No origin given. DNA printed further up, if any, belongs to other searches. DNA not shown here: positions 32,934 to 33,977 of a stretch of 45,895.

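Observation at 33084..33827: RpoK (Rpb6 homolog) carrying a eukaryote-like acidic N-terminal tail plus an HhH motif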

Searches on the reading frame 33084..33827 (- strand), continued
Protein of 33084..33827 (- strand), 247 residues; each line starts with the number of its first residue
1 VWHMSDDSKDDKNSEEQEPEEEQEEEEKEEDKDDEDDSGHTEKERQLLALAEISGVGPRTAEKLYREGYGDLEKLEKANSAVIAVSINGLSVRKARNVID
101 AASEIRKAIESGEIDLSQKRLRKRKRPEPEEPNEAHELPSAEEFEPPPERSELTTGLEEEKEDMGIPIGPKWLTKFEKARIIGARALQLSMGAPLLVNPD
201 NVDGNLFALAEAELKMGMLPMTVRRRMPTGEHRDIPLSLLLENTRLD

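Call 59: list_cluster_members(proteins=[P0123, P0124, P0125, P0131, P0142, P0160, P0194, P0201, P0221, P0232])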
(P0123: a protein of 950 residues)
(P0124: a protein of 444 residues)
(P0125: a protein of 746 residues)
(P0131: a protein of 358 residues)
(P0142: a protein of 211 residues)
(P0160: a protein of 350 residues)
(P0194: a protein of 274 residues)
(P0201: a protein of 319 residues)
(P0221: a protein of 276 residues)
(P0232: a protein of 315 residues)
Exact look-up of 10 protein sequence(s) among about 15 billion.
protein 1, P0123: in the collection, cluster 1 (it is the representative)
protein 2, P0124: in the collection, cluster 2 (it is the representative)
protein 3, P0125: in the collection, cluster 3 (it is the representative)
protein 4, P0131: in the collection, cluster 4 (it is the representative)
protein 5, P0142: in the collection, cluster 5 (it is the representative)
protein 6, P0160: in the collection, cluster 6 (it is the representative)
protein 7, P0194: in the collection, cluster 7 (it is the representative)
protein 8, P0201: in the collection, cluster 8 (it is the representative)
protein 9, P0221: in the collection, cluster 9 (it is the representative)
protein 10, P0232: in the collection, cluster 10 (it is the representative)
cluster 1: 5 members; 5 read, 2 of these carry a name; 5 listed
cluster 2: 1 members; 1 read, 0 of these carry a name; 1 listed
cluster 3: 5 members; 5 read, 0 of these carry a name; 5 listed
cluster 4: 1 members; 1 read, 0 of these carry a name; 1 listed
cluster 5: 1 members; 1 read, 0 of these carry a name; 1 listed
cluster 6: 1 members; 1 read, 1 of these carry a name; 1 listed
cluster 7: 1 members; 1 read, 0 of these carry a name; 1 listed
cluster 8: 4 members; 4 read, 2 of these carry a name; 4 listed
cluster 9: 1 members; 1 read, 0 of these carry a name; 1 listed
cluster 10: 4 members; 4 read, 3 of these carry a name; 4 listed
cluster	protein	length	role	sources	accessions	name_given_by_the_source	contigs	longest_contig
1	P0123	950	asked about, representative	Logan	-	-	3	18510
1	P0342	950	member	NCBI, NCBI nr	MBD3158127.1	MAG: hypothetical protein GF309_05000 [Candidatus Lokiarchaeota archaeon] | hypothetical protein [Candidatus Lokiarchaeota archaeon]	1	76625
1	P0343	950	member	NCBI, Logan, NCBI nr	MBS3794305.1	MAG: hypothetical protein KGY80_05395 [Candidatus Thorarchaeota archaeon] | hypothetical protein [Candidatus Thorarchaeota archaeon]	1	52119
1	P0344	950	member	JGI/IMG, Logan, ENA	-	-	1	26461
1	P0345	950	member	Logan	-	-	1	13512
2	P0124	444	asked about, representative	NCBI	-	-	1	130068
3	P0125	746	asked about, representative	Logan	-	-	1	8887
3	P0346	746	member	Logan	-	-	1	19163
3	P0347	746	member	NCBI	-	-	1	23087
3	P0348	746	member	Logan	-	-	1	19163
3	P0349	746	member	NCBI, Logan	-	-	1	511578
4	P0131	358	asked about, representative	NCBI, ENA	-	-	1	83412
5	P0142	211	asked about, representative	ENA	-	-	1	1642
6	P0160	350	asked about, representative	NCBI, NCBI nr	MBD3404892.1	MAG: 50S ribosomal protein L32e [Candidatus Lokiarchaeota archaeon] | 50S ribosomal protein L32e [Candidatus Lokiarchaeota archaeon]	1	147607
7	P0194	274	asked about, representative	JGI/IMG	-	-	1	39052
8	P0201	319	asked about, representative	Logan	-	-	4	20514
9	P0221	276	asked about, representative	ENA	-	-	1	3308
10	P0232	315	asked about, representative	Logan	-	-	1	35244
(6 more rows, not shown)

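Call 60: search_protein_families(library=pfam, proteins=[P0160, P0201, P0232, P0123, P0127, P0131, P0194], max_evalue=0.0001)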
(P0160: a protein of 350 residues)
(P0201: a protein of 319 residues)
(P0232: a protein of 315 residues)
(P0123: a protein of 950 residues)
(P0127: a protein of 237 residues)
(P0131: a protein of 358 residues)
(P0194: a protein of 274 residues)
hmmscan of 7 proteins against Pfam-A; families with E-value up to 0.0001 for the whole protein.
P0160 (350 aa): 13 families
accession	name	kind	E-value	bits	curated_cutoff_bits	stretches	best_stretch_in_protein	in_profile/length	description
PF01655.23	Ribosomal_L32e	-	1.3e-32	112.7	25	1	218-325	1-108/108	Ribosomal protein L32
PF14520.12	HHH_5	-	2.5e-31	108.4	27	2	91-145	4-57/57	Helix-hairpin-helix domain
PF00633.29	HHH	-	3.6e-16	58.5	24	0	113-137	2-25/30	Helix-hairpin-helix motif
PF10391.15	DNA_pol_lambd_f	-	2.3e-15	56.6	29.8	0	7-40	3-36/51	Fingers domain of DNA polymerase lambda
PF11731.14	Cdd1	-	1.6e-11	44.7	25.5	0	6-44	7-45/86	Pathogenicity locus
PF12826.13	HHH_2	-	1.9e-09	38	27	0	10-54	8-50/64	Helix-hairpin-helix motif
PF12836.13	HHH_3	-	4.9e-09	36.6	27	0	118-142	10-33/65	Helix-hairpin-helix motif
PF14229.12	DUF4332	-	1.3e-08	35.5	23.2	0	7-47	55-95/122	Domain of unknown function (DUF4332)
PF11798.14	IMS_HHH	-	2e-08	34.4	24.4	0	7-25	13-31/32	IMS family HHH motif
PF25453.1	DUF7898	-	3.4e-08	34.2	27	0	7-44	6-43/80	Domain of unknown function (DUF7898)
PF21999.2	IMS_HHH_1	-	8e-07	29.9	27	0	9-43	2-36/53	DNA polymerase-iota, thumb domain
PF14716.13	HHH_8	-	1.6e-06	28.8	30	0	6-23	49-66/73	Helix-hairpin-helix domain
PF21794.3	RAD51D_N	-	6.1e-05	23.6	27.3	0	15-44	14-43/60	RAD51D, N-terminal domain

P0201 (319 aa): 8 families
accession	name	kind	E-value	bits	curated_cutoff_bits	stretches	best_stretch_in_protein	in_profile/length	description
PF01655.23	Ribosomal_L32e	-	2.4e-36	124.8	25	1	189-294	1-108/108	Ribosomal protein L32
PF14520.12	HHH_5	-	4.6e-24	85.1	27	2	10-64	3-57/57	Helix-hairpin-helix domain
PF11731.14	Cdd1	-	7.6e-08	32.9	25.5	0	82-121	7-46/86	Pathogenicity locus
PF02961.22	SAM_BAF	-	2.8e-06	28.2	25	0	11-36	20-45/88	Barrier to autointegration factor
PF00730.31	HhH-GPD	-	3.9e-06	27.6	26.2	0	24-76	20-67/108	HhH-GPD superfamily base excision DNA repair protein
PF10391.15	DNA_pol_lambd_f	-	5e-06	26.7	29.8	0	83-110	3-30/51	Fingers domain of DNA polymerase lambda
PF21999.2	IMS_HHH_1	-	3.2e-05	24.7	27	0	12-43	1-32/53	DNA polymerase-iota, thumb domain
PF12826.13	HHH_2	-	6.5e-05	23.4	27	0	17-57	11-50/64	Helix-hairpin-helix motif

P0232 (315 aa): 8 families
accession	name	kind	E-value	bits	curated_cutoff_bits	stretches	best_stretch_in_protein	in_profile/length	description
PF14520.12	HHH_5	-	3.9e-23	82.1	27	2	190-245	3-57/57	Helix-hairpin-helix domain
PF03297.21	Ribosomal_S25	-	4.7e-12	46.5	28.8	1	6-85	21-99/101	S25 ribosomal protein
PF12826.13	HHH_2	-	7.3e-08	32.9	27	0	194-237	8-49/64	Helix-hairpin-helix motif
PF11731.14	Cdd1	-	2.2e-07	31.4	25.5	0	191-228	8-45/86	Pathogenicity locus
PF09756.15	DDRGK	-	8.3e-06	26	27.8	1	27-92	98-163/188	DDRGK domain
PF00633.29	HHH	-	1.2e-05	25.3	24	0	193-205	15-27/30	Helix-hairpin-helix motif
PF11798.14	IMS_HHH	-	1.7e-05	25.2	24.4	0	188-209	10-31/32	IMS family HHH motif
PF14229.12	DUF4332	-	5.6e-05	23.7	23.2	0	194-232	58-96/122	Domain of unknown function (DUF4332)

P0123 (950 aa): 22 families
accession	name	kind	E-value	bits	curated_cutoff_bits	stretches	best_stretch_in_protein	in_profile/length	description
PF14520.12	HHH_5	-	4e-98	322.3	27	7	100-155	2-57/57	Helix-hairpin-helix domain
PF21180.3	TOP6A-Spo11_Toprim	-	1.6e-54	184.9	24.1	1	774-944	1-170/170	Topoisomerase 6 subunit A/Spo11, Toprim domain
PF00633.29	HHH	-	1.3e-43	145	24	0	123-151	1-29/30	Helix-hairpin-helix motif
PF12826.13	HHH_2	-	2.9e-34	117.5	27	2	107-150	10-52/64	Helix-hairpin-helix motif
PF10391.15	DNA_pol_lambd_f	-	1.3e-31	108.6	29.8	0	458-488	8-38/51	Fingers domain of DNA polymerase lambda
PF11731.14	Cdd1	-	1.8e-29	102.2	25.5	0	235-276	3-44/86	Pathogenicity locus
PF14229.12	DUF4332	-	4.1e-25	88.8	23.2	0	370-425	43-98/122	Domain of unknown function (DUF4332)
PF25453.1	DUF7898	-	4.1e-22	78.8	27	0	177-207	12-42/80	Domain of unknown function (DUF7898)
PF04406.19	TP6A_N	-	4.1e-20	71.8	26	1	667-725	4-62/62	Type IIB DNA topoisomerase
PF12836.13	HHH_3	-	2.7e-18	66.2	27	0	129-185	10-60/65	Helix-hairpin-helix motif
PF21176.3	RecR_HhH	-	2.5e-14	53.2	27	0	99-116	5-22/45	RecR, helix-hairpin-helix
PF02961.22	SAM_BAF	-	1.1e-13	51.9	25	0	449-478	16-45/88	Barrier to autointegration factor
PF21999.2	IMS_HHH_1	-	2.5e-13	50.7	27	0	34-79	1-44/53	DNA polymerase-iota, thumb domain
PF03118.21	RNA_pol_A_CTD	-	2e-12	47.1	23.8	0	40-81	21-62/67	Bacterial RNA polymerase, alpha chain C terminal domain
PF11798.14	IMS_HHH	-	1.6e-11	44.2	24.4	0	203-221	12-29/32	IMS family HHH motif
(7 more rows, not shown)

P0127 (237 aa): 14 families
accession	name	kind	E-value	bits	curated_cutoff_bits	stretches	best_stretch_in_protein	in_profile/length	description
PF14520.12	HHH_5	-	3.6e-28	98.2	27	2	178-233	2-57/57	Helix-hairpin-helix domain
PF00633.29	HHH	-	4.7e-16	58.2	24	2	141-165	4-28/30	Helix-hairpin-helix motif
PF10391.15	DNA_pol_lambd_f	-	4.2e-12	46.1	29.8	0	148-167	1-20/51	Fingers domain of DNA polymerase lambda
PF01192.27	RNA_pol_Rpb6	-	5.2e-10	39.6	26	1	13-66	2-53/53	RNA polymerase Rpb6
PF12836.13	HHH_3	-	5.4e-10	39.7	27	0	204-229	7-32/65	Helix-hairpin-helix motif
PF12826.13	HHH_2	-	2e-09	37.9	27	0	183-227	8-51/64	Helix-hairpin-helix motif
PF03118.21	RNA_pol_A_CTD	-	7.4e-08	32.4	23.8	0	196-229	30-63/67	Bacterial RNA polymerase, alpha chain C terminal domain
PF22357.2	AF1548-like_C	-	2.1e-07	31.3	23.9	0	184-233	7-54/56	AF1548-like, C-terminal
PF00570.28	HRDC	-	1.8e-06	28.3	23.8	0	140-166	36-62/68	HRDC domain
PF25453.1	DUF7898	-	8.8e-06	26.5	27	0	131-158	20-47/80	Domain of unknown function (DUF7898)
PF14716.13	HHH_8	-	2.7e-05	24.9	30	0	209-230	46-67/73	Helix-hairpin-helix domain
PF11731.14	Cdd1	-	4.1e-05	24.2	25.5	0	179-210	7-38/86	Pathogenicity locus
PF11798.14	IMS_HHH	-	4.4e-05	23.9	24.4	0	212-227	12-27/32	IMS family HHH motif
PF01367.25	5_3_exonuc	-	7.1e-05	23.7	40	0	212-235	19-42/97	5'-3' exonuclease, C-terminal SAM fold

P0131 (358 aa): 4 families
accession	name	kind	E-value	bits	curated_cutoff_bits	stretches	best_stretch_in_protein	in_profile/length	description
PF14520.12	HHH_5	-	6.7e-15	55.7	27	2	128-188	3-57/57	Helix-hairpin-helix domain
PF10391.15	DNA_pol_lambd_f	-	1.9e-09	37.6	29.8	0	134-157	8-31/51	Fingers domain of DNA polymerase lambda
PF11731.14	Cdd1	-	1.1e-07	32.3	25.5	0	126-171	5-50/86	Pathogenicity locus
PF14229.12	DUF4332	-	2.3e-05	25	23.2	0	130-172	56-98/122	Domain of unknown function (DUF4332)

P0194 (274 aa): 10 families
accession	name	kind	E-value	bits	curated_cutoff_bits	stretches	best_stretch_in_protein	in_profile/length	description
PF14520.12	HHH_5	-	4.5e-15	56.3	27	2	86-141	3-57/57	Helix-hairpin-helix domain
PF11731.14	Cdd1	-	5e-09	36.7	25.5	0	175-210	7-42/86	Pathogenicity locus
PF11798.14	IMS_HHH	-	5.5e-09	36.2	24.4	0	169-192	6-29/32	IMS family HHH motif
PF21999.2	IMS_HHH_1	-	1.6e-08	35.3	27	0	89-123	2-36/53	DNA polymerase-iota, thumb domain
PF10391.15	DNA_pol_lambd_f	-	1.9e-07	31.2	29.8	0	87-121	3-37/51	Fingers domain of DNA polymerase lambda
PF14229.12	DUF4332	-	1.1e-06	29.2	23.2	0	65-128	32-96/122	Domain of unknown function (DUF4332)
PF02961.22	SAM_BAF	-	2.8e-06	28.2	25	0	170-199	14-43/88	Barrier to autointegration factor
PF00633.29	HHH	-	3.7e-06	26.9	24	0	87-102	13-28/30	Helix-hairpin-helix motif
PF12826.13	HHH_2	-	3.9e-06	27.4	27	0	89-134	7-50/64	Helix-hairpin-helix motif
PF14716.13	HHH_8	-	1.2e-05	26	30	0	78-103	41-66/73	Helix-hairpin-helix domain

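Call 65: find_homologous_proteins(query=P0201, max_evalue=1e-10)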
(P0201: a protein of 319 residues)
Query P0201 (319 aa): 1870 proteins with E <= 1e-10 among 8000 candidates; the best 120 are listed.
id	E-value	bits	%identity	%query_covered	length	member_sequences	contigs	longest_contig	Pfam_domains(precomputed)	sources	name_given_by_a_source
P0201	2.6e-196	669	100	100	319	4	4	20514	PF00730.32,PF10391.16,PF14520.13,PF21999.3,PF11731.15,PF02961.23,PF01655.24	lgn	-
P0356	1.2e-180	618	92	100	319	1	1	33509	PF14520.13,PF11731.15,PF02961.23,PF01655.24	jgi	-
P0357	9.0e-175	599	90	100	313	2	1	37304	PF00730.32,PF14520.13,PF11731.15,PF02961.23,PF01655.24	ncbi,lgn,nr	ncbi:MAG: 50S ribosomal protein L32e [Candidatus Thorarchaeota archaeon]|nr:50S ribosomal protein L3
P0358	6.3e-156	537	79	100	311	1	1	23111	PF10391.16,PF14520.13,PF21999.3,PF11731.15,PF01655.24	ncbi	-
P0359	4.9e-134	465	80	86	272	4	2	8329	PF14520.13,PF01655.24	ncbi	ncbi:MAG: 50S ribosomal protein L32e, partial [Promethearchaeia archaeon]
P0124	6.6e-124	432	57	98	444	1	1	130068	PF21794.4,PF10391.16,PF14716.14,PF21999.3,PF11731.15,PF02961.23,PF12826.14,PF14520.13,PF03118.22,PF11798.15,PF25453.2,PF12836.14,PF13399.12,PF14229.13,PF00633.30,PF01655.24,PF02602.21,PF26479.1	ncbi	-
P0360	1.5e-123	430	55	98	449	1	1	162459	PF21794.4,PF10391.16,PF14716.14,PF21999.3,PF24158.3,PF11731.15,PF02961.23,PF12826.14,PF14520.13,PF11798.15,PF25453.2,PF13399.12,PF14229.13,PF00633.30,PF01655.24,PF02602.21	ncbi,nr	ncbi:50S ribosomal protein L32e [Candidatus Thorarchaeota archaeon]|nr:MAG: 50S ribosomal protein L3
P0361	1.7e-86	309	51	91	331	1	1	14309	PF21794.4,PF10391.16,PF14716.14,PF21999.3,PF11731.15,PF02961.23,PF12826.14,PF00730.32,PF14520.13,PF11798.15,PF25453.2,PF04994.20,PF12836.14,PF21176.4,PF14229.13,PF00633.30,PF01655.24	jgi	jgi:large subunit ribosomal protein L32e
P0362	3.6e-86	308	51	90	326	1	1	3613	PF21794.4,PF10391.16,PF14716.14,PF21999.3,PF11731.15,PF02961.23,PF12826.14,PF00730.32,PF22357.3,PF14520.13,PF03118.22,PF11798.15,PF25453.2,PF04994.20,PF12836.14,PF21176.4,PF14229.13,PF00633.30,PF01655.24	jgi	-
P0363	3.8e-86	308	51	90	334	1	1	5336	PF21794.4,PF10391.16,PF14716.14,PF21999.3,PF11731.15,PF02961.23,PF12826.14,PF00730.32,PF14520.13,PF03118.22,PF11798.15,PF25453.2,PF12836.14,PF21176.4,PF14229.13,PF00633.30,PF01655.24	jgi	jgi:large subunit ribosomal protein L32e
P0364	4.1e-86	307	60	82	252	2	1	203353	PF14520.13,PF01655.24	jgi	jgi:large subunit ribosomal protein L32e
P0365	7.4e-84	300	49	90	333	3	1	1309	PF21794.4,PF10391.16,PF14716.14,PF21999.3,PF11731.15,PF02961.23,PF12826.14,PF14520.13,PF11798.15,PF25453.2,PF12836.14,PF21176.4,PF14229.13,PF00633.30,PF01655.24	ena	-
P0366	2.4e-83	298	63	49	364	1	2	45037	PF21794.4,PF10391.16,PF14520.13,PF11798.15,PF21999.3,PF04994.20,PF14229.13,PF00633.30,PF01655.24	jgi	jgi:large subunit ribosomal protein L32e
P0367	5.0e-83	297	52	97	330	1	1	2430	PF21794.4,PF10391.16,PF14716.14,PF21999.3,PF11731.15,PF02961.23,PF12826.14,PF14520.13,PF11798.15,PF04994.20,PF12836.14,PF14229.13,PF00633.30,PF01655.24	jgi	jgi:large subunit ribosomal protein L32e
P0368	1.5e-82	296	51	96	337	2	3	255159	PF10391.16,PF14716.14,PF21999.3,PF11731.15,PF02961.23,PF06230.18,PF12826.14,PF14520.13,PF11798.15,PF25453.2,PF12836.14,PF01367.26,PF21176.4,PF14229.13,PF00633.30,PF01655.24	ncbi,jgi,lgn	-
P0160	4.2e-79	284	48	98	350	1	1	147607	PF10391.16,PF14716.14,PF21999.3,PF11731.15,PF12826.14,PF14520.13,PF11798.15,PF25453.2,PF12836.14,PF14229.13,PF00633.30,PF01655.24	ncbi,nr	ncbi:MAG: 50S ribosomal protein L32e [Candidatus Lokiarchaeota archaeon]|nr:50S ribosomal protein L3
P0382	3.7e-72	262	49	76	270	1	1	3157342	PF14520.13,PF21999.3,PF01655.24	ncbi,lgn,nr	ncbi:MAG: 50S ribosomal protein L32e [Candidatus Thorarchaeota archaeon]|nr:MAG: 50S ribosomal prote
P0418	4.4e-68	248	50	74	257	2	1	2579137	PF14520.13,PF11731.15,PF14229.13,PF01655.24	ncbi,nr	ncbi:MAG: 50S ribosomal protein L32e [Candidatus Thorarchaeota archaeon]|nr:MAG: 50S ribosomal prote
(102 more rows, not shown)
